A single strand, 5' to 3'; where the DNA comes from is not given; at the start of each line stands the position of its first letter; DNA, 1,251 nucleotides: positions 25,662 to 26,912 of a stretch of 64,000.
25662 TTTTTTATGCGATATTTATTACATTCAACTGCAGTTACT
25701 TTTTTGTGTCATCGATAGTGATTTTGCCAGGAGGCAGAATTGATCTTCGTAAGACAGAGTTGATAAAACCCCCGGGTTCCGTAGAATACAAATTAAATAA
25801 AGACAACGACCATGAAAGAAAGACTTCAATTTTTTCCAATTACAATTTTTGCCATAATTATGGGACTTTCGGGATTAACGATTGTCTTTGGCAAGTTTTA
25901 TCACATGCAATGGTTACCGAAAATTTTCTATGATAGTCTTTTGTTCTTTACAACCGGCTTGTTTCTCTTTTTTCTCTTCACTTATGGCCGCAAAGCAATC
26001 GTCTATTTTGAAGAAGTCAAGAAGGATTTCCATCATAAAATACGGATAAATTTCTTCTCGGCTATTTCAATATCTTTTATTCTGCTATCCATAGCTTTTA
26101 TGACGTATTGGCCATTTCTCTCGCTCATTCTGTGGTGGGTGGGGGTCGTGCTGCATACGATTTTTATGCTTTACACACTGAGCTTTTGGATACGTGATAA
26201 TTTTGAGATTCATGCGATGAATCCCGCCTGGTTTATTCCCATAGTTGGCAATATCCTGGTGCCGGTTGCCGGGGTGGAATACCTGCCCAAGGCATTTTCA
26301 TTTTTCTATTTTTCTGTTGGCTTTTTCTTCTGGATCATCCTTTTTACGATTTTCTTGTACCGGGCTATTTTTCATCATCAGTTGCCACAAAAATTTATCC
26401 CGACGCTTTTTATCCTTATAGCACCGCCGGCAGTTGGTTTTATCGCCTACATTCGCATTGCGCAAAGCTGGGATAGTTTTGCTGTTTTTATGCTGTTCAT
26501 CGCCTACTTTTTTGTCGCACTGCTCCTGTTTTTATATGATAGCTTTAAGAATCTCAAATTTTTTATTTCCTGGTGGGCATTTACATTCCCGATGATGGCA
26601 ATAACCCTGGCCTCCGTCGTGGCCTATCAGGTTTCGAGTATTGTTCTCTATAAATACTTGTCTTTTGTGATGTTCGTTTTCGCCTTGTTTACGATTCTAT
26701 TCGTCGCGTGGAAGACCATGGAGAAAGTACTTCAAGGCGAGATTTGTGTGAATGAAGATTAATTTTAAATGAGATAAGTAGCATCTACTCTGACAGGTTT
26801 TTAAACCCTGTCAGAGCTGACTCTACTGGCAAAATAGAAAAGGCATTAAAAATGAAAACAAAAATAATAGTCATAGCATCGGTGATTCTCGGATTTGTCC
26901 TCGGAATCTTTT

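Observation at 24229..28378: Unusual redox cluster: atypical Trx, NADPH-motif-less TrxR, TehA/SLAC1 channel, DUF302, Trx-Grx fusion and orphan GroES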

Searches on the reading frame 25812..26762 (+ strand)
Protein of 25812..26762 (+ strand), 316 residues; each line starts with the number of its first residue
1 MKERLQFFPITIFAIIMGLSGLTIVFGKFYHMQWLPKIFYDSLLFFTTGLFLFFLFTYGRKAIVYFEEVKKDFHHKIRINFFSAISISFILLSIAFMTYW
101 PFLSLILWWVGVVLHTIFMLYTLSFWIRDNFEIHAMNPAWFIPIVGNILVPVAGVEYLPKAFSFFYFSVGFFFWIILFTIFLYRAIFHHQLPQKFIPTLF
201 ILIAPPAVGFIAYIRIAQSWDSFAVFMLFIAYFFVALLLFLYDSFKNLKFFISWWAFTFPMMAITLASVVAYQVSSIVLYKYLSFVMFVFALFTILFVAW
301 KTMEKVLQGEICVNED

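Call 3: search_protein_families(library=pfam, proteins=[window:25812-26762:+], max_evalue=0.01)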
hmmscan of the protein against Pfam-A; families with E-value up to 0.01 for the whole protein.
window:25812-26762:+ (316 aa): 1 family
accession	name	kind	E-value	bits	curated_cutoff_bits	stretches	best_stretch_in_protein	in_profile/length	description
PF03595.22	SLAC1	-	6.5e-50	170.6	27.9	1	8-302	2-330/331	Voltage-dependent anion channel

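Call 4: search_protein_families(library=ncbifam, proteins=[window:25812-26762:+], max_evalue=0.01)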
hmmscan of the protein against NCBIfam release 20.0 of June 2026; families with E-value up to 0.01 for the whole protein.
window:25812-26762:+ (316 aa): 2 families
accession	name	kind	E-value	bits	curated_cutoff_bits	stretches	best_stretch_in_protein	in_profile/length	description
TIGR00816.1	tdt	subfamily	3.6e-43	148.1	237.25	1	8-309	1-320/320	tellurite-resistance/dicarboxylate transporter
NF008032.0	PRK10764.1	equivalog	1.8e-34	119.5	342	1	6-314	7-317/328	dicarboxylate transporter/tellurite-resistance protein TehA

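Call 90: search_solved_structures(query=window:25812-26762:+, max_evalue=0.01)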
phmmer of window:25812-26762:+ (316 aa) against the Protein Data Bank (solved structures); distinct sequences matched with E-value up to 0.01: 16.
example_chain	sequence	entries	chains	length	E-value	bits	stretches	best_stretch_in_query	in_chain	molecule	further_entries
9m7r_A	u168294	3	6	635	3.8e-23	85.7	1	7-294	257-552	S-type anion channel SLAH3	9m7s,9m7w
9m7s_C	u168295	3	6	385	1.5e-20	77.2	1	34-296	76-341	S-type anion channel SLAH1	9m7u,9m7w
3m72_A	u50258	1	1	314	1.2e-19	74.2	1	9-311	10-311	Tellurite resistance protein tehA homolog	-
7en0_A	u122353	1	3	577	7.3e-19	71.7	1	7-287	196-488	SLow Anion Channel 1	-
3m71_A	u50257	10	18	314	2.6e-17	66.6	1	9-311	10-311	Tellurite resistance protein tehA homolog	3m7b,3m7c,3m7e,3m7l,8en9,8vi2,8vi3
7wnq_A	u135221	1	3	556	2.7e-17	66.5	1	7-298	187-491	Guard cell S-type anion channel SLAC1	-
3m76_A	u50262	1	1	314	4.1e-17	65.9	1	9-311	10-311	Tellurite resistance protein tehA homolog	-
8j1e_A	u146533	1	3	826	7.8e-17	65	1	7-298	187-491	Guard cell S-type anion channel SLAC1,Green fluorescent protein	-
8gw6_A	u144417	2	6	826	7.8e-17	65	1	7-298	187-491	Guard cell S-type anion channel SLAC1,Green fluorescent protein (Fragment)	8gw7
8j0j_A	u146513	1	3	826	7.8e-17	65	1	7-298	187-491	Guard cell S-type anion channel SLAC1,Green fluorescent protein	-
3m74_A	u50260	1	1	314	1.1e-16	64.5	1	9-311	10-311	Tellurite resistance protein tehA homolog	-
3m75_A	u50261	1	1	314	1.4e-16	64.1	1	9-311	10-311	Tellurite resistance protein tehA homolog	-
3m73_A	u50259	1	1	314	1.5e-16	64.1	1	9-311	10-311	Tellurite resistance protein tehA homolog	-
4ycr_A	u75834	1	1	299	1.6e-16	64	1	9-295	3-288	Tellurite resistance protein TehA homolog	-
3m77_A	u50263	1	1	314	2.4e-16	63.4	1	9-311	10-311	Tellurite resistance protein tehA homolog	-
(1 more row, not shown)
